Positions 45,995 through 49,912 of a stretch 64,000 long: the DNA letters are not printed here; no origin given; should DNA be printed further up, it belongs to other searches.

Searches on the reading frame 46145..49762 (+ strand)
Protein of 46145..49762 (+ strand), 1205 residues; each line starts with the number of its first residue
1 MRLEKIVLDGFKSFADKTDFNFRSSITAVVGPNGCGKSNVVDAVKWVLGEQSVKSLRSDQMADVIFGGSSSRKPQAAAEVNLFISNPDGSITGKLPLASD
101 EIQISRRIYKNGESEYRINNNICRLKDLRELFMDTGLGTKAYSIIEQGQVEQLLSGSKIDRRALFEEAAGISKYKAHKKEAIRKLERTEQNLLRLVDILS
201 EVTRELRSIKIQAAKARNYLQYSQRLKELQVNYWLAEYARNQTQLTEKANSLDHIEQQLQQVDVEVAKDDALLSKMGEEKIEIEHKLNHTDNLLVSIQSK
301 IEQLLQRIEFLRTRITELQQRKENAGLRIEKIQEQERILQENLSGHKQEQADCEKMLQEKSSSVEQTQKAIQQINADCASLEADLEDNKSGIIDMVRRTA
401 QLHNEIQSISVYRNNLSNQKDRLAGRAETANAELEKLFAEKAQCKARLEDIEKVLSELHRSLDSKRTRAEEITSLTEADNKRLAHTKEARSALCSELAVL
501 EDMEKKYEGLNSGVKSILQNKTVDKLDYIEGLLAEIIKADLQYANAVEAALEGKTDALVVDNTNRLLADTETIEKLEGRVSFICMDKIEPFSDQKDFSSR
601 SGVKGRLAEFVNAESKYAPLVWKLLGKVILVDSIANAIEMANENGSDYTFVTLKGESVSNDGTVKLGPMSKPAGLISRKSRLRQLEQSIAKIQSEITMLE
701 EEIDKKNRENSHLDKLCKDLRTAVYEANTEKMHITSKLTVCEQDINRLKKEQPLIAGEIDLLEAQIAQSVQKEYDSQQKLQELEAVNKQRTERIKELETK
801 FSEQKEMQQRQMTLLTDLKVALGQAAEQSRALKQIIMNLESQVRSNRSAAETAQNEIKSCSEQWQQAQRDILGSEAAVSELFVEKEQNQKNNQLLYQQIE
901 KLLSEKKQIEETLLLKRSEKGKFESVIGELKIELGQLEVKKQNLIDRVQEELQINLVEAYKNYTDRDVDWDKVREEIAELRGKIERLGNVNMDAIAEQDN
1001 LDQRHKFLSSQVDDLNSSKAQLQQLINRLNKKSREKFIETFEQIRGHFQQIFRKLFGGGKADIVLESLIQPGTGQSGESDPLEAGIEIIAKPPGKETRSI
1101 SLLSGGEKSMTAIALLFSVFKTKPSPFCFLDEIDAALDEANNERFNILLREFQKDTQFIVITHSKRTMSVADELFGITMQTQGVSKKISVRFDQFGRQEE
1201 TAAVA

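Call 16: search_protein_families(library=pfam, proteins=[window:46145-49762:+])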
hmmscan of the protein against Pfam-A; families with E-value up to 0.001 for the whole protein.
window:46145-49762:+ (1205 aa): 5 families
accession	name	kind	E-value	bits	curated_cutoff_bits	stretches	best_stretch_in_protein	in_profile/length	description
PF02463.25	SMC_N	-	1.9e-66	224.1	40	1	3-1186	2-220/220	RecF/RecN/SMC N terminal domain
PF06470.18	SMC_hinge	-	2.7e-18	66.9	22.5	1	529-641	4-116/116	SMC proteins Flexible Hinge Domain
PF13304.12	AAA_21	-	1.5e-13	51.9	27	2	26-131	1-122/304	AAA domain, putative AbiEii toxin, Type IV TA system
PF13555.12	AAA_29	-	6.5e-05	23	27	1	13-49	11-47/61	P-loop containing region of AAA domain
PF00004.35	AAA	-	0.00026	21.9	21.2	0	1107-1173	40-117/131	ATPase family associated with various cellular activities (AAA)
